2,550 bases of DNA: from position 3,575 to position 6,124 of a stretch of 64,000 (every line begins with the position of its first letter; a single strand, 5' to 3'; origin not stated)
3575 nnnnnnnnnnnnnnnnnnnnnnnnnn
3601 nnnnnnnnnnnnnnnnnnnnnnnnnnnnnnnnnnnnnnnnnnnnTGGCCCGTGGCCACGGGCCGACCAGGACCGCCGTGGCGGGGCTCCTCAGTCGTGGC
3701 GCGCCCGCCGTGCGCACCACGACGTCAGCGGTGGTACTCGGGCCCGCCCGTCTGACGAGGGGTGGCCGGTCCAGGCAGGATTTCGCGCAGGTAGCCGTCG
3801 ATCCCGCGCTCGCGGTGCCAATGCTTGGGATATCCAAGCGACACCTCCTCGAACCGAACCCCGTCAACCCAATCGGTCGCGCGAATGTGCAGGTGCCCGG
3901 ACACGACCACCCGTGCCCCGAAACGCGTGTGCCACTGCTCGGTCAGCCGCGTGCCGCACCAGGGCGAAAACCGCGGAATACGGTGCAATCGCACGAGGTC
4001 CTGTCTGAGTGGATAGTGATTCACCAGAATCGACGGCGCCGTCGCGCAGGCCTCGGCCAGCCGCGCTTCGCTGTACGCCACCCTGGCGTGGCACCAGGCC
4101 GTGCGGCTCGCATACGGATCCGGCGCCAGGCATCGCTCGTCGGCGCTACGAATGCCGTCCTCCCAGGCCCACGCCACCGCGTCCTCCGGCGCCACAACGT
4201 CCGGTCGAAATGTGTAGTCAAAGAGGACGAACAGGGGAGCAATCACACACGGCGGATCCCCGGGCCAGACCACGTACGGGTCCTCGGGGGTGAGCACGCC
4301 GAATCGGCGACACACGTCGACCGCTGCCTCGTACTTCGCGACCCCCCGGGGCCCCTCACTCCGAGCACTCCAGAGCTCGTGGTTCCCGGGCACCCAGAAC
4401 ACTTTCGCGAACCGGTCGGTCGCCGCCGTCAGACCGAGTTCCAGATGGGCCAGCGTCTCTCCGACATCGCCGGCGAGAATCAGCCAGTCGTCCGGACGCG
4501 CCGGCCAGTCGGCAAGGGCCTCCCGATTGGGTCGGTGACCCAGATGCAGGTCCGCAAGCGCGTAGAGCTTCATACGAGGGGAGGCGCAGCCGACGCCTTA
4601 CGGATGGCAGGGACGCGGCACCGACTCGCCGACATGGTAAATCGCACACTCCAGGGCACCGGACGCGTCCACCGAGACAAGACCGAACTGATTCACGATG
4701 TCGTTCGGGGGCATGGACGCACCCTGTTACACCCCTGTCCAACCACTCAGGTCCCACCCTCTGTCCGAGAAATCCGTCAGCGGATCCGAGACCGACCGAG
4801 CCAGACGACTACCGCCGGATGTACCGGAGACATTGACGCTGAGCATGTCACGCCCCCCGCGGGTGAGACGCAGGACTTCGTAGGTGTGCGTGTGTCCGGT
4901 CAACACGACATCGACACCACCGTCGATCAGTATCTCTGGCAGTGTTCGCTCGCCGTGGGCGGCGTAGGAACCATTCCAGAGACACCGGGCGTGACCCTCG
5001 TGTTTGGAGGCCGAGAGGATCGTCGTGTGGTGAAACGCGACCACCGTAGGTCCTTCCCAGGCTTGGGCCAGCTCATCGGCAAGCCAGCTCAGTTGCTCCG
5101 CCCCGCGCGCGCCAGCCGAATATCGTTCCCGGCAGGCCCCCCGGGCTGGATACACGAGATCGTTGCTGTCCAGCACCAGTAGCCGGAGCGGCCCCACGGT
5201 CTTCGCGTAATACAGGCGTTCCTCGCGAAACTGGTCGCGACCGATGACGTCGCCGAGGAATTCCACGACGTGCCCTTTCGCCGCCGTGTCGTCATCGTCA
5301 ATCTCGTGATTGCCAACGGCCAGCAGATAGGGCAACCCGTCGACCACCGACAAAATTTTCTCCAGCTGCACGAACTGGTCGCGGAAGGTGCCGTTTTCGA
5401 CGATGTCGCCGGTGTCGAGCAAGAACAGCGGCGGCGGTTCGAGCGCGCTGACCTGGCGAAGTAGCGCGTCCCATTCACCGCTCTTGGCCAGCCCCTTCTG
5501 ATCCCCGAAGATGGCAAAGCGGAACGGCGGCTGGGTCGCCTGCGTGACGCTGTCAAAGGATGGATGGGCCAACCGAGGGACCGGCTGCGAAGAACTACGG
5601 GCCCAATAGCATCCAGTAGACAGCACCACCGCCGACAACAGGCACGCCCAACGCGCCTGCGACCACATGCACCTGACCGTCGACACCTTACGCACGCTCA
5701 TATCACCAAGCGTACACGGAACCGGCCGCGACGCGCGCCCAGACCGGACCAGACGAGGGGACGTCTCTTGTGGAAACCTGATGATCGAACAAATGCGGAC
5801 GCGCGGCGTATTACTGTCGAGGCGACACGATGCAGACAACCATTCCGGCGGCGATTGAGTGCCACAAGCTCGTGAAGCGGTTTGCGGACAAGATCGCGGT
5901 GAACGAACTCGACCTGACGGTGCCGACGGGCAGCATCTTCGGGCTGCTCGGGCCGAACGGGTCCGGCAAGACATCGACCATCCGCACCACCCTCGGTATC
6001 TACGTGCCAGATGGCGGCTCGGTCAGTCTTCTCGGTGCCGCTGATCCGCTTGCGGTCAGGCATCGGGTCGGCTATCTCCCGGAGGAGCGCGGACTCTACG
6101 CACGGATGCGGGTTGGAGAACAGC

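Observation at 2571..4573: Stand-alone carrier-protein write/erase toolkit: MbtH + Sfp PPTase + PptH-like hydrolase, no NRPS/PKS nearby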

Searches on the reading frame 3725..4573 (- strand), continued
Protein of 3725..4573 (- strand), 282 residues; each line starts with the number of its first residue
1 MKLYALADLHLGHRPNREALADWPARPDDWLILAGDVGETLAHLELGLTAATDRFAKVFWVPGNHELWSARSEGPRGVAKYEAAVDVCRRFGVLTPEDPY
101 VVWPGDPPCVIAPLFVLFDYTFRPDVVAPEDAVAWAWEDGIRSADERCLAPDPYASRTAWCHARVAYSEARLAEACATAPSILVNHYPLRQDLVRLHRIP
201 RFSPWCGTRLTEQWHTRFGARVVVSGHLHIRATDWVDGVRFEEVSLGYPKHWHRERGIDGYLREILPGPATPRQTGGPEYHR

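Call 48: search_protein_representatives(protein=L006:10872-11795:-)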
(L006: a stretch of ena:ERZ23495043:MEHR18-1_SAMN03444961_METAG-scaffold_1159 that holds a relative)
Query: 307 residues. Proteins with E-value up to 0.001 (for the whole library): 53107; up to 1e-10: 26753; up to 1e-30: 1791. The best 150 are listed.
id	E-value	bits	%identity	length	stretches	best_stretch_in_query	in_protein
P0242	1.5e-67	244.6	52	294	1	65-298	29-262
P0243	3.1e-57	210.7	49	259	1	66-291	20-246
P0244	5.0e-57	210.0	48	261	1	69-303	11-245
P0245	1.5e-56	208.5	46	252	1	66-303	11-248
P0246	2.9e-56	207.5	44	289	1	67-288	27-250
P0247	9.0e-56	205.9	47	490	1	60-288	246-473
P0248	3.2e-55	204.1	50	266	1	67-303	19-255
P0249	4.9e-55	203.5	47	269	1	65-298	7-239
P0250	9.6e-55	202.5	47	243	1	67-303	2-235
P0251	1.9e-54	201.6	46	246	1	66-301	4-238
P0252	5.8e-54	200.0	46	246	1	75-288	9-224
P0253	6.8e-54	199.7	59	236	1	66-230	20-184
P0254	1.2e-53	199.0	45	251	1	65-290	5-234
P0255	1.6e-53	198.5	47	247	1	71-294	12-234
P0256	2.0e-53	198.2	50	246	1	67-301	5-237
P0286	5.0e-50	187.0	46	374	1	65-303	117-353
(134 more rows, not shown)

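Call 50: search_protein_families(library=pfam, proteins=[P0247, P0286], max_evalue=0.001)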
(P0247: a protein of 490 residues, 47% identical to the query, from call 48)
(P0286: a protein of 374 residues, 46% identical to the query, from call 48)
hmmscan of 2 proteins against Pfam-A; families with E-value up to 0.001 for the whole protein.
P0247 (490 aa): 2 families
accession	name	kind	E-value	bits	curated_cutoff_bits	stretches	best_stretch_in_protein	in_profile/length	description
PF01648.25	ACPS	-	2.6e-20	73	25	1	363-435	2-80/111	4'-phosphopantetheinyl transferase superfamily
PF22624.1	AASDHPPT_N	-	1.2e-09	38.7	27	1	279-354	16-94/100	4'-phosphopantetheinyl transferase, N-terminal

P0286 (374 aa): 2 families
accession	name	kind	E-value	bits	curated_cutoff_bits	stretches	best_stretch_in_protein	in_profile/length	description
PF01648.25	ACPS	-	6.7e-19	68.4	25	1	230-335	2-110/111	4'-phosphopantetheinyl transferase superfamily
PF22624.1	AASDHPPT_N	-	7.6e-10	39.4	27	1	144-220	14-93/100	4'-phosphopantetheinyl transferase, N-terminal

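Call 59: predict_structure(alignment_id=A1)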
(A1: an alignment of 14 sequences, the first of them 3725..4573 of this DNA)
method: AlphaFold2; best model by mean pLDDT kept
length: 282 residues; sequences in the alignment: 14
mean_pLDDT: 78.6   pTM: 0.83
mean pLDDT of the five models: 78.6, 77.5, 73.8, 72.9, 68.1
residues with pLDDT >= 90: 107; 70-90: 86; 50-70: 65; < 50: 24
segments of 3 or more residues with pLDDT < 50: 140-145, 197-201, 271-282
pLDDT, mean of each block of 10 residues (from residue 1): 92 89 95 87 94 97 72 62 92 95 91 76 63 60 50 66 86 91 89 61 59 91 83 88 79 83 77 44 32
secondary structure, 60 per line:
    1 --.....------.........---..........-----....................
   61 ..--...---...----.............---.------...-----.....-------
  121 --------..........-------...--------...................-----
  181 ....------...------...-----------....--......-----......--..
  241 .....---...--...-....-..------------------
elements in order: E3-7 H14-22 E26-35 H41-54 E55-62 H78-90 E101-103 E109-113 H129-138 H157-175 E181-184 H214-217 E220-225 E231-236 E239-245 H258-261

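Call 62: fold_search(model_id=the predicted structure, library=pdb)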
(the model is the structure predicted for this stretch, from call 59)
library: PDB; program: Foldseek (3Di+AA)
matches with E <= 10: 940; with E <= 0.001: 53
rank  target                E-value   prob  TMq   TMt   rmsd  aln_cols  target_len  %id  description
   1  6unc_D                7.4e-28  1.00  0.79  0.81   4.3       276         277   46  The crystal structure of Phosphopantetheinyl Hydrolase (PptH) from Mycobacterium tuberculosis (released 2020-04-22)
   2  6unc_B                1.1e-27  1.00  0.79  0.79   4.5       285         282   46  The crystal structure of Phosphopantetheinyl Hydrolase (PptH) from Mycobacterium tuberculosis (released 2020-04-22)
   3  6unc_C                1.5e-27  1.00  0.79  0.80   4.4       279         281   46  The crystal structure of Phosphopantetheinyl Hydrolase (PptH) from Mycobacterium tuberculosis (released 2020-04-22)
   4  6unc_A                7.9e-27  1.00  0.79  0.80   4.3       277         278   47  The crystal structure of Phosphopantetheinyl Hydrolase (PptH) from Mycobacterium tuberculosis (released 2020-04-22)
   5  3d03_A                1.4e-06  1.00  0.46  0.47   6.8       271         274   14  1.9A structure of Glycerophoshphodiesterase (GpdQ) from Enterobacter aerogenes (released 2008-10-14)
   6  2dxl_A                1.9e-06  1.00  0.47  0.49   8.6       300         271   15  Glycerophosphodiesterase from Enterobacter aerogenes (released 2007-05-22)
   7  5b4b_B                3.5e-06  1.00  0.39  0.44  11.2       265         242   16  Crystal structure of LpxH with lipid X in spacegroup C2 (released 2016-09-28)
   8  2zo9_B                3.9e-06  1.00  0.47  0.48   6.5       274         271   14  Malonate-bound structure of the glycerophosphodiesterase from Enterobacter aerogenes (GpdQ) and characterization of th (released 2008-10-07)
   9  6pib                  4.7e-06  1.00  0.36  0.41  13.9       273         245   14  Structure of the Klebsiella pneumoniae LpxH-AZ1 complex (released 2020-02-12)
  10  2hyo                  6.1e-06  1.00  0.47  0.56   8.0       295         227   17  Crystal structure of Rv0805 N97A mutant (released 2006-12-26)
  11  2hyp                  9.4e-06  1.00  0.45  0.54   6.2       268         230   18  Crystal structure of Rv0805 D66A mutant (released 2006-12-26)
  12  4tug_B                1.1e-05  1.00  0.50  0.46   6.7       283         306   15  Crystal structure of MjMre11-DNA2 complex (released 2014-10-15)
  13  5b49_A                1.2e-05  1.00  0.39  0.44  11.8       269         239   15  Crystal structure of LpxH with manganese from Pseudomonas aeruginosa (released 2016-09-28)
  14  5b49_B                1.2e-05  1.00  0.36  0.41  13.3       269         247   16  Crystal structure of LpxH with manganese from Pseudomonas aeruginosa (released 2016-09-28)
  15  2hy1                  1.4e-05  1.00  0.45  0.54   6.2       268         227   18  Crystal structure of Rv0805 (released 2006-12-26)
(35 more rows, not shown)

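Call 65: search_protein_families(library=pfam, alignment_id=A2, max_evalue=0.0001)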
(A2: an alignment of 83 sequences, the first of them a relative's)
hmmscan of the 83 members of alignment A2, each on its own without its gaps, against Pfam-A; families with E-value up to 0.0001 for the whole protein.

A. member 1, L017:9160-9978:+ (272 aa): 1 family
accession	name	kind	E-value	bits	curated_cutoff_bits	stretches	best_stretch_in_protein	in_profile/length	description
PF03575.23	Peptidase_S51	-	3.1e-08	34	23.9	1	42-163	31-162/206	Peptidase family S51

B. families by the number of members that match (of 83 scanned): 97 families (the first 25 are shown)
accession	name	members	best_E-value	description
PF03575.23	Peptidase_S51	4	3.1e-08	Peptidase family S51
PF00027.35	cNMP_binding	3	4.1e-27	Cyclic nucleotide-binding domain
PF13545.12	HTH_Crp_2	3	7.3e-21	Crp-like helix-turn-helix domain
PF00291.31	PALP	2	4.6e-79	Pyridoxal-phosphate dependent enzyme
PF02163.28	Peptidase_M50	2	2.9e-63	Peptidase family M50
PF02868.21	Peptidase_M4_C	2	1.2e-48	Thermolysin metallopeptidase, alpha-helical domain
PF07947.19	YhhN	2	1.8e-35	YhhN family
PF04151.21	PPC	2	2.1e-30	Bacterial pre-peptidase C-terminal domain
PF04828.22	GFA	2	6.1e-30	Glutathione-dependent formaldehyde-activating enzyme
PF01494.25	FAD_binding_3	2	1.1e-27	FAD binding domain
PF01447.24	Peptidase_M4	2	2.4e-27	Thermolysin metallopeptidase, catalytic domain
PF02518.31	HATPase_c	2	9.6e-25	Histidine kinase-, DNA gyrase B-, and HSP90-like ATPase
PF13304.12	AAA_21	2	1.3e-17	AAA domain, putative AbiEii toxin, Type IV TA system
PF00072.30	Response_reg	2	1.2e-15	Response regulator receiver domain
PF17820.7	PDZ_6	2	2.9e-12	PDZ domain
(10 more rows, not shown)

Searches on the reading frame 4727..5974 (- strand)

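Call 3: search_protein_families(library=pfam, proteins=[window:4727-5974:-], max_evalue=0.01)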
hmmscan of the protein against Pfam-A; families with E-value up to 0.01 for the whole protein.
window:4727-5974:- (415 aa): 1 family
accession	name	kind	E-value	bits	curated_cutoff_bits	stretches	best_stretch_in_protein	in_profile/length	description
PF00149.33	Metallophos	-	5.8e-14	53.4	21.5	1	152-365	2-191/191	Calcineurin-like phosphoesterase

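Call 4: search_protein_families(library=ncbifam, proteins=[window:4727-5974:-], max_evalue=0.01)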
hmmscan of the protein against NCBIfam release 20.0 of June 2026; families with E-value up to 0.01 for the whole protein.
window:4727-5974:- (415 aa): 1 family
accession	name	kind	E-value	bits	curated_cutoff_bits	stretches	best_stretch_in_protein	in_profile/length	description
NF050112.1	PhdiestSpdARhizob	equivalog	0.00089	19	400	1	186-318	44-160/264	2', 3'cyclic nucleotide phosphodiesterase SpdA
